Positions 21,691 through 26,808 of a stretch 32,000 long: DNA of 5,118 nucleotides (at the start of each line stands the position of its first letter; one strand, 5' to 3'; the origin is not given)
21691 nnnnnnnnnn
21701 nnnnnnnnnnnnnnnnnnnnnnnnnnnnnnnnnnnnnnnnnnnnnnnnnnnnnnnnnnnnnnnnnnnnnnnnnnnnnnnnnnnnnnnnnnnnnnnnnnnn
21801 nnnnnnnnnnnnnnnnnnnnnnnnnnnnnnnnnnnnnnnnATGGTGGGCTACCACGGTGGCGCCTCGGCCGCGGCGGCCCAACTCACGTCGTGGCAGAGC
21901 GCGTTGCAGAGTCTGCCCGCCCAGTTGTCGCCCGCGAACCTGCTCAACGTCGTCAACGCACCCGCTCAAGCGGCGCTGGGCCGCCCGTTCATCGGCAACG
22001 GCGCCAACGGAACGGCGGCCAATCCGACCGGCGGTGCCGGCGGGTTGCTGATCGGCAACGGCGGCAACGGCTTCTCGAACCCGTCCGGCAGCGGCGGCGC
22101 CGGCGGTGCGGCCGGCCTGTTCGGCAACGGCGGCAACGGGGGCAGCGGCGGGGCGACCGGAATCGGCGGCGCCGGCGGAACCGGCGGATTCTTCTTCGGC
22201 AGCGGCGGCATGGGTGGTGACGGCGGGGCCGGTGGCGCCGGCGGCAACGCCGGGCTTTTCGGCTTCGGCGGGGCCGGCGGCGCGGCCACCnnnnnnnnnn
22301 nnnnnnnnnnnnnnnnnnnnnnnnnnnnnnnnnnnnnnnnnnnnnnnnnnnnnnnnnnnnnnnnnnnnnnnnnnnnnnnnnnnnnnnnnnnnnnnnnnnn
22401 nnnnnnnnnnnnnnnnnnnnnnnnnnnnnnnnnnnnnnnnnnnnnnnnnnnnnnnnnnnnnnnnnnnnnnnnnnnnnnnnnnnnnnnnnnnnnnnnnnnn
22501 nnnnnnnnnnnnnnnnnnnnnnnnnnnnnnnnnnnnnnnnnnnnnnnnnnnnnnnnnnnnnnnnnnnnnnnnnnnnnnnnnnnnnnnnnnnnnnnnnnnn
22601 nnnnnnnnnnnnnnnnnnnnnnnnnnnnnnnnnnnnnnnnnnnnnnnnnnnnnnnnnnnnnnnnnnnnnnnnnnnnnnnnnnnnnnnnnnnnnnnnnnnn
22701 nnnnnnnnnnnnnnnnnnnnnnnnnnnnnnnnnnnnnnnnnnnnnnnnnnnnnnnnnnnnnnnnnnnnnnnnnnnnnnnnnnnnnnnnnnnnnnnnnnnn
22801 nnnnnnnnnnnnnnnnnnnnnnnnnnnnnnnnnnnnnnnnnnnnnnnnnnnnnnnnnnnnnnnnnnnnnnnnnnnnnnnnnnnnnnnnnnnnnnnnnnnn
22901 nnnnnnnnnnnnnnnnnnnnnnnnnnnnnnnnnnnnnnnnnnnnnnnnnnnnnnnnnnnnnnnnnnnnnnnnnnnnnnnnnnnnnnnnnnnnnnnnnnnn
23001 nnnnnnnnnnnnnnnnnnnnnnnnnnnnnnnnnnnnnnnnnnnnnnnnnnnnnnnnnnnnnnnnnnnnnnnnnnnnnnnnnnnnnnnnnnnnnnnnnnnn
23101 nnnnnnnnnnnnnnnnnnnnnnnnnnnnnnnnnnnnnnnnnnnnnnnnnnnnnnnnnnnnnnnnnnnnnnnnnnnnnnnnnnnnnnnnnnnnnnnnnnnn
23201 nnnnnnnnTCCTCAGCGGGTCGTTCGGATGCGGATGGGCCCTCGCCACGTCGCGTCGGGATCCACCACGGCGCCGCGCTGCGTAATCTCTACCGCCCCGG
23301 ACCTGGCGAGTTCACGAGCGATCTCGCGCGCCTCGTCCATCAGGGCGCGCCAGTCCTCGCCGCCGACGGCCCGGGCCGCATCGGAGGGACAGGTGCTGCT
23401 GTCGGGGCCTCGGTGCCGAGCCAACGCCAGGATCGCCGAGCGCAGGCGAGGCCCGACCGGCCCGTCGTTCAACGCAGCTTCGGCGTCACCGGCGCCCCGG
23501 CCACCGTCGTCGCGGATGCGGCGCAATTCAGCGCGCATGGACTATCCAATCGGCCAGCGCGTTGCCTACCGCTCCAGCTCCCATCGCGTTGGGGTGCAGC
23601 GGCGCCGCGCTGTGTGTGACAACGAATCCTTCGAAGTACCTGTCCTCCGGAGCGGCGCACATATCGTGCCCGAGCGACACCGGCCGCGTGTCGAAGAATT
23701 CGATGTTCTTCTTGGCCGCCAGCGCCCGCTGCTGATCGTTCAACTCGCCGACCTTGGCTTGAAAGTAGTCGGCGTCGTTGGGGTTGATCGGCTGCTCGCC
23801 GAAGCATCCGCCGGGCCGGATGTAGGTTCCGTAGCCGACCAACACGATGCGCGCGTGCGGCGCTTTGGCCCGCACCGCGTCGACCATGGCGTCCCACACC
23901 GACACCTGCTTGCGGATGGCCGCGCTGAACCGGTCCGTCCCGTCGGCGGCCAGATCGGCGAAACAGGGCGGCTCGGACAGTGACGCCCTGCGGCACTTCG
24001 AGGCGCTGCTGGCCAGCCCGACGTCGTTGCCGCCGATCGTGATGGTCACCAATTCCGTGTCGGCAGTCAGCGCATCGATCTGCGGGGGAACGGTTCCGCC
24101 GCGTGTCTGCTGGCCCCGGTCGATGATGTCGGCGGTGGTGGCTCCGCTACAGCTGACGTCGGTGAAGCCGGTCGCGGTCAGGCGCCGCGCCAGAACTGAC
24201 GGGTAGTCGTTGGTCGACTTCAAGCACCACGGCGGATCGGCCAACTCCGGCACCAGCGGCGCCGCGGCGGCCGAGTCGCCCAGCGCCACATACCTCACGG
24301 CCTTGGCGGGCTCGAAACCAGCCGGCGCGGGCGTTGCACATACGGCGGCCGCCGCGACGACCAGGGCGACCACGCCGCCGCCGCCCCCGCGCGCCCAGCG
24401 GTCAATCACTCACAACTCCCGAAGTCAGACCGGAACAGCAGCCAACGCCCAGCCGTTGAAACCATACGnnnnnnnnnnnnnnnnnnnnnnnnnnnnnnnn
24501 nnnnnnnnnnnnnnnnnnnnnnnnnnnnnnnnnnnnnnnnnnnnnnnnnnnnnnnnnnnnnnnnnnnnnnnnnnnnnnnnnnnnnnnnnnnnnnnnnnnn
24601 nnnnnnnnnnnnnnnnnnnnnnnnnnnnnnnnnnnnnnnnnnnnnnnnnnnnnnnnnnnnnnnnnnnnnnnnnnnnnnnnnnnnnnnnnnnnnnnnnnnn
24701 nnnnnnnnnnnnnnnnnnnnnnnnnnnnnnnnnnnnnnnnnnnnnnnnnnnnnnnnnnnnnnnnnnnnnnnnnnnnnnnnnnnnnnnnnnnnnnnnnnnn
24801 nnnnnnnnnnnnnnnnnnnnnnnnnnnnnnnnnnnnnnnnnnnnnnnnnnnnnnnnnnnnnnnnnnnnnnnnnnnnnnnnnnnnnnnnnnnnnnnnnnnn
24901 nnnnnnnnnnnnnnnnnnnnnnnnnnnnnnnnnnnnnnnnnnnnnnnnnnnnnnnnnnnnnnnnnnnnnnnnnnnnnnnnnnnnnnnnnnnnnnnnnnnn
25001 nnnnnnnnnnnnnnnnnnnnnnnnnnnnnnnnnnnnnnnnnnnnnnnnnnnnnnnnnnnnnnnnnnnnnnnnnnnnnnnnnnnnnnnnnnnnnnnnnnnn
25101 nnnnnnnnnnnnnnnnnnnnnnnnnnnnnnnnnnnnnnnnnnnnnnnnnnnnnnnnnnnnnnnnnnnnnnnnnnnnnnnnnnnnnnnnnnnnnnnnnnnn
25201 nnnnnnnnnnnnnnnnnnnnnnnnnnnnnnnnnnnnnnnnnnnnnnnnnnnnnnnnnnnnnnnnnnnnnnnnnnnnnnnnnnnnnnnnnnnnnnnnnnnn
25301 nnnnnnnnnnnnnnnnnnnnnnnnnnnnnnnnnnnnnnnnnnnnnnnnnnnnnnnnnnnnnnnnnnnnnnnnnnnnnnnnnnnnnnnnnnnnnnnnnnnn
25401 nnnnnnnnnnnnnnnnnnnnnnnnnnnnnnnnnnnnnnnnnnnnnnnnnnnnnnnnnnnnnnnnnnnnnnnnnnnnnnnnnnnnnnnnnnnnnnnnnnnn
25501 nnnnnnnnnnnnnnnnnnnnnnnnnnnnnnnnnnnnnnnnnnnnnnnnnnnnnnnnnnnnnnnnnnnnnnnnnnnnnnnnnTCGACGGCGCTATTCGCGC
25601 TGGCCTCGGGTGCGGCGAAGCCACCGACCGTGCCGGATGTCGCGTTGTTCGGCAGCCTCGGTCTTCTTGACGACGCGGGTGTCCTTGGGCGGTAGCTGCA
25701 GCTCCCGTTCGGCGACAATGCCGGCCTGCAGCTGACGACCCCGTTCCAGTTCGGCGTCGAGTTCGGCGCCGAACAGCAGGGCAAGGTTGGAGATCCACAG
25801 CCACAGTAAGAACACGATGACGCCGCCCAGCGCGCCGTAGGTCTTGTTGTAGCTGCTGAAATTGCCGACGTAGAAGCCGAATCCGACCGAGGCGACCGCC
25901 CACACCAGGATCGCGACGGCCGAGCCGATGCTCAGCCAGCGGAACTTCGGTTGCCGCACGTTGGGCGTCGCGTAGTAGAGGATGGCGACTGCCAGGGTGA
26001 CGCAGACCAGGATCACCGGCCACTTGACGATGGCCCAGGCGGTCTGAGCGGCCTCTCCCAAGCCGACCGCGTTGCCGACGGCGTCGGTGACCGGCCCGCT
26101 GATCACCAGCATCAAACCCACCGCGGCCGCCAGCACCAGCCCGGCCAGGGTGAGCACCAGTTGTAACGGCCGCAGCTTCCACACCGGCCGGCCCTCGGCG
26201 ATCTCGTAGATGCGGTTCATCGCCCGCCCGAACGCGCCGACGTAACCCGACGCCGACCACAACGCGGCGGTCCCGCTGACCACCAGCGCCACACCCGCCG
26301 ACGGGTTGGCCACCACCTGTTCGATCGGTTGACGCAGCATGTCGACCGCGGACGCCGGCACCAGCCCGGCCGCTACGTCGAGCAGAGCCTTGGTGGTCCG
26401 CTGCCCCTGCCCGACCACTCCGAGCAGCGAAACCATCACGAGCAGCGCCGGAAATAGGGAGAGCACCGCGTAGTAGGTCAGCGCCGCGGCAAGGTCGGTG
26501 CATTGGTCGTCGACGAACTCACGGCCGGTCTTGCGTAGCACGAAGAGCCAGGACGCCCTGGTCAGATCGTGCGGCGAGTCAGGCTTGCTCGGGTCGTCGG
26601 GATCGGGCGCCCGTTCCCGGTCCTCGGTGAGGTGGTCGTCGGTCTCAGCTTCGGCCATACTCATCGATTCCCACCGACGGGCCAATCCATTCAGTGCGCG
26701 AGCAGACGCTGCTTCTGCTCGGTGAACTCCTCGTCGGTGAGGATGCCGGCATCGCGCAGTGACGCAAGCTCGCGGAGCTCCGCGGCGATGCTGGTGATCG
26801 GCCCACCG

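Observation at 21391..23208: PPE domain fused to a PE_PGRS-type linker and a 1.2-kb PGRS tract (a PPE-PGRS chimera)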

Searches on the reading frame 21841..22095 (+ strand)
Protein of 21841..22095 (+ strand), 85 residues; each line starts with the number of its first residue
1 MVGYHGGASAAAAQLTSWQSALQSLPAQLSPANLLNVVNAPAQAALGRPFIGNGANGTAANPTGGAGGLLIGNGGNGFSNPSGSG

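Call 65: find_related_loci(query=window:21841-22095:+, collection=metagenome_contigs, flank=3000)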
Query window:21841-22095:+ (85 aa) in metagenome_contigs; peptide patterns used: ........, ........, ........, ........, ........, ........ (x = any residue, [..] = any of these).
600 stretches matched a pattern (row limit reached: there are more); 42 encode a relative of the query (tblastn E <= 1e-3); 42 distinct loci.
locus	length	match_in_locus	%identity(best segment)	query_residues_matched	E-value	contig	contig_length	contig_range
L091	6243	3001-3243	52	1-80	2e-13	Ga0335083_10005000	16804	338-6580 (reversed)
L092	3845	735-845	68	1-37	2e-12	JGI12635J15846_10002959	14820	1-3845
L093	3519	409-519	68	1-37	2e-12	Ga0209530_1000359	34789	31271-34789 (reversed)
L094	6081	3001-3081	81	1-27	1e-10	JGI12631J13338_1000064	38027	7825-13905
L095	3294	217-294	81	1-26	4e-10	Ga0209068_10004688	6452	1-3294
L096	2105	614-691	81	1-26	5e-10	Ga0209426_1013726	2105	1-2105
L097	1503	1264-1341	85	1-26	5e-10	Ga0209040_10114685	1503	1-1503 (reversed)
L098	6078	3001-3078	85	1-26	6e-10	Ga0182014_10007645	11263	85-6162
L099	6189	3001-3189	51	1-72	2e-9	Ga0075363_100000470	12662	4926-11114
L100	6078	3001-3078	81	1-26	2e-9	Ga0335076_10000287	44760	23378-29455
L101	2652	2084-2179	78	1-32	2e-9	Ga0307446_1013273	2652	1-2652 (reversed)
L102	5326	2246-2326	78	1-27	2e-9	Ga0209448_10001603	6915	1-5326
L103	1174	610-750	66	26-72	4e-9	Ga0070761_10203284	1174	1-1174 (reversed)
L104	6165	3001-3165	64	26-80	1e-8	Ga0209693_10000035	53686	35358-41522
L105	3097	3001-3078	81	1-26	6e-9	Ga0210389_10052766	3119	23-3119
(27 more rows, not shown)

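Call 68: search_protein_families(library=pfam, proteins=[L099:2215-3852:+, L091:2479-3870:+, L104:2683-4332:+], max_evalue=0.001)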
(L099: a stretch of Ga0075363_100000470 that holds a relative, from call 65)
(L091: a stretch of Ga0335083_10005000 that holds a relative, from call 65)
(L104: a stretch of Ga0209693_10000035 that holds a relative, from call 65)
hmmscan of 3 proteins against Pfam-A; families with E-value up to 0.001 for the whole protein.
L099:2215-3852:+ (545 aa): 2 families
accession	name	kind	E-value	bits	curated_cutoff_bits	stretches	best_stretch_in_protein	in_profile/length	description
PF00823.25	PPE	-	4.5e-62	209.4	26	1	114-277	1-164/165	PPE family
PF21526.2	PGRS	-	7.2e-14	52.4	27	1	304-371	1-72/73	PGRS repeats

L091:2479-3870:+ (463 aa): 2 families
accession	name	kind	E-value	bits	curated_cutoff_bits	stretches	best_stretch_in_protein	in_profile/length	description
PF00823.25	PPE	-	2.3e-58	197.3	26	1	27-190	2-165/165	PPE family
PF01469.24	Pentapeptide_2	-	7.3e-19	67.8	26.4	3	278-309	2-33/40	Pentapeptide repeats (8 copies)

L104:2683-4332:+ (549 aa): 4 families
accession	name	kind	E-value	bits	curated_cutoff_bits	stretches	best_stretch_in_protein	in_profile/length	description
PF20729.2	PE-PGRS_C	-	2.1e-89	299.8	33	1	271-543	2-264/265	PE-PGRS C-terminal aspartyl peptidase-like domain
PF00934.25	PE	-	1.9e-30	105.4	22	1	11-100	1-90/91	PE family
PF21526.2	PGRS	-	8e-17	61.8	27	1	132-201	1-73/73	PGRS repeats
PF13650.11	Asp_protease_2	-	0.00065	20.8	24.3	0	284-321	1-35/90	Aspartyl protease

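Call 71: search_protein_families(library=pfam, proteins=[L099:732-2531:+, L099:3973-5148:+, L099:224-1027:+, L099:5172-5537:+], max_evalue=0.001)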
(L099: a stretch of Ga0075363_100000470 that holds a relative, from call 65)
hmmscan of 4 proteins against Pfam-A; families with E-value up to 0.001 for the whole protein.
L099:732-2531:+ (599 aa): 2 families
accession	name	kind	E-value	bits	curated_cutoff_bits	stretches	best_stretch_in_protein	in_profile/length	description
PF00823.25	PPE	-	1.4e-64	217.6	26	1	3-166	1-164/165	PPE family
PF01469.24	Pentapeptide_2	-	5.5e-57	189.8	26.4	7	349-386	3-40/40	Pentapeptide repeats (8 copies)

L099:3973-5148:+ (391 aa): 3 families
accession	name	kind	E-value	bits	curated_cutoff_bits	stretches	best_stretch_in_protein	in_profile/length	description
PF00823.25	PPE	-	4.7e-64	215.8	26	1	2-166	1-165/165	PPE family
PF12484.13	PPE-SVP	-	8e-09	36.7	23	1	294-356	1-62/80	PPE-SVP subfamily C-terminal region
PF21856.2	EspB_PPE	-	0.00073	20.1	27.7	0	25-114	21-100/152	ESX-1 secretion-associated protein EspB, PPE domain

L099:224-1027:+ (267 aa): 0 families

L099:5172-5537:+ (121 aa): 0 families

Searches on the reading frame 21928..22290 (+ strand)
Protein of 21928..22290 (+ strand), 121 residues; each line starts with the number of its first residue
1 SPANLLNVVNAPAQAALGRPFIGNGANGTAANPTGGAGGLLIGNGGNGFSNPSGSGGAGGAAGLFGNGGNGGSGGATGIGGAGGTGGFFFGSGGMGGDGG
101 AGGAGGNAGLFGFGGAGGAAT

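Call 48: find_homologous_proteins(query=window:21928-22290:+, max_evalue=0.00001)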
Query window:21928-22290:+ (121 aa): 502 proteins with E <= 0.00001 among 8000 candidates; the best 120 are listed.
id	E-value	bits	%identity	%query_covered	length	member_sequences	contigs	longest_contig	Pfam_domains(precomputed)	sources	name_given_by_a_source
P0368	1.2e-22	98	77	25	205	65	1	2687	PF21526.3,PF00934.26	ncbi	ncbi:PE family protein, partial [Mycobacterium ulcerans]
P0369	9.0e-21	92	67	17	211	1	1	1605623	PF21526.3,PF00934.26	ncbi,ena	-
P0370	1.0e-20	92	70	25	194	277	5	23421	PF21526.3,PF00934.26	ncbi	ncbi:PE family protein, partial [Mycobacterium tuberculosis]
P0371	2.2e-20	91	67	25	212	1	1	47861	PF21526.3,PF00934.26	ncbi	ncbi:PE family protein, partial [Mycobacterium tuberculosis]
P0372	2.5e-20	91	67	25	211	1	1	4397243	PF21526.3,PF00934.26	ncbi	ncbi:PE family protein, partial [Mycobacterium tuberculosis]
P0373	2.5e-20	91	67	25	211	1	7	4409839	PF21526.3,PF00934.26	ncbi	ncbi:PE family protein, partial [Mycobacterium tuberculosis]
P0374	2.5e-20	91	83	25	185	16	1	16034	PF21526.3,PF00934.26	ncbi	ncbi:PE family protein, partial [Mycobacterium kansasii]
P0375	3.6e-20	90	76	24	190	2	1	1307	PF21526.3,PF00934.26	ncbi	ncbi:PE family protein, partial [Mycobacterium riyadhense]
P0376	1.2e-19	89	68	33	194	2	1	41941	PF21526.3,PF00934.26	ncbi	ncbi:hypothetical protein NJB1907E8_31940, partial [Mycobacterium marinum]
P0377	1.5e-19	88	67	25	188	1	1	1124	PF21526.3,PF00934.26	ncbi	ncbi:PE family protein, partial [Mycobacterium lacus]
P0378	1.9e-19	88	73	33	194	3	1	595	PF21526.3,PF00934.26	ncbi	ncbi:PE family protein, partial [Mycobacterium marinum]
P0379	2.1e-19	88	-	-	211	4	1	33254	PF21526.3,PF00934.26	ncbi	ncbi:PE family protein, partial [Mycobacterium riyadhense]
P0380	2.8e-19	87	78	33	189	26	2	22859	PF21526.3,PF00934.26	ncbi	ncbi:PE family protein, partial [Mycobacterium marinum]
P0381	3.6e-19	87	74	41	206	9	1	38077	PF21526.3,PF00934.26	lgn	-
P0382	4.7e-19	87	70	44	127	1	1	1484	PF01926.30,PF21526.3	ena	-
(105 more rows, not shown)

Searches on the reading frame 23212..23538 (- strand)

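Call 79: search_protein_families(library=pfam, proteins=[L133:13453-15273:-, L134:13453-15273:-, L133:15388-16998:-], max_evalue=0.001)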
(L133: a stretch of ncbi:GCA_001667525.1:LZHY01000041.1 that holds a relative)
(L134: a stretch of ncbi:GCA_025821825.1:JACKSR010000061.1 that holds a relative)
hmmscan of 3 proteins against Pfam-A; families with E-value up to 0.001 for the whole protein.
L133:13453-15273:- (606 aa): 2 families
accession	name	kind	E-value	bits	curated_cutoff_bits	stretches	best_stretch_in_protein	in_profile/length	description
PF00823.25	PPE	-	3.3e-56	190.3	26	1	3-166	2-165/165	PPE family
PF21526.2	PGRS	-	1.2e-13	51.6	27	1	201-270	1-73/73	PGRS repeats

L134:13453-15273:- (606 aa): 2 families
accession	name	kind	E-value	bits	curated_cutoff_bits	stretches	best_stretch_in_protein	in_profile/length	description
PF00823.25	PPE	-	5.2e-55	186.4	26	1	3-166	2-165/165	PPE family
PF21526.2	PGRS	-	1.6e-13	51.2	27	1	201-270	1-73/73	PGRS repeats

L133:15388-16998:- (536 aa): 4 families
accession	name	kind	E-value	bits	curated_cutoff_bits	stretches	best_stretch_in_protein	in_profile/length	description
PF20729.2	PE-PGRS_C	-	3.8e-95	318.6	33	1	270-527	2-259/265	PE-PGRS C-terminal aspartyl peptidase-like domain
PF00934.25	PE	-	3.7e-29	101.3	22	1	4-93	1-90/91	PE family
PF21526.2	PGRS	-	1.1e-09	39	27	1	122-195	1-73/73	PGRS repeats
PF13650.11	Asp_protease_2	-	1.8e-05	25.8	24.3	0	439-498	1-59/90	Aspartyl protease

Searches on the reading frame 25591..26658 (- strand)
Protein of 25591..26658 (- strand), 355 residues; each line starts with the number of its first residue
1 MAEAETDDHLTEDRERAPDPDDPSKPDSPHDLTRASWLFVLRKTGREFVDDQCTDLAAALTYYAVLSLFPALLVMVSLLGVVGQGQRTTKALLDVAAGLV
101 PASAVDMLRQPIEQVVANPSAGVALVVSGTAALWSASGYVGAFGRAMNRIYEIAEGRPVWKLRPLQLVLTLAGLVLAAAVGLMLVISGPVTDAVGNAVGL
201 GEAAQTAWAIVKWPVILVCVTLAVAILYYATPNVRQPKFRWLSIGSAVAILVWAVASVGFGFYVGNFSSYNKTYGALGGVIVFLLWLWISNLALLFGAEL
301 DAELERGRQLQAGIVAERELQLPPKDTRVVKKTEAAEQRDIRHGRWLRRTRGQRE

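Call 79: search_protein_families(library=pfam, proteins=[L133:13453-15273:-, L134:13453-15273:-, L133:15388-16998:-], max_evalue=0.001)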
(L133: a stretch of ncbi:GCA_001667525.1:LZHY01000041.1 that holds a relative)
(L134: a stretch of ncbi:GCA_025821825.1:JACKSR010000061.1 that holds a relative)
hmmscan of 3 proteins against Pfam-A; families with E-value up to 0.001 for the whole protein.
L133:13453-15273:- (606 aa): 2 families
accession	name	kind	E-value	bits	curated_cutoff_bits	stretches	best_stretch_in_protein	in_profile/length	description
PF00823.25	PPE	-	3.3e-56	190.3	26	1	3-166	2-165/165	PPE family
PF21526.2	PGRS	-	1.2e-13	51.6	27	1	201-270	1-73/73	PGRS repeats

L134:13453-15273:- (606 aa): 2 families
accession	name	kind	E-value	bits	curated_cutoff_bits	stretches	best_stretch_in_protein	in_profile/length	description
PF00823.25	PPE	-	5.2e-55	186.4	26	1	3-166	2-165/165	PPE family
PF21526.2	PGRS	-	1.6e-13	51.2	27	1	201-270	1-73/73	PGRS repeats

L133:15388-16998:- (536 aa): 4 families
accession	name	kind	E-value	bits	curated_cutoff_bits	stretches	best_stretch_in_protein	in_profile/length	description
PF20729.2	PE-PGRS_C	-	3.8e-95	318.6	33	1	270-527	2-259/265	PE-PGRS C-terminal aspartyl peptidase-like domain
PF00934.25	PE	-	3.7e-29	101.3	22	1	4-93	1-90/91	PE family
PF21526.2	PGRS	-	1.1e-09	39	27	1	122-195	1-73/73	PGRS repeats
PF13650.11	Asp_protease_2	-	1.8e-05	25.8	24.3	0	439-498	1-59/90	Aspartyl protease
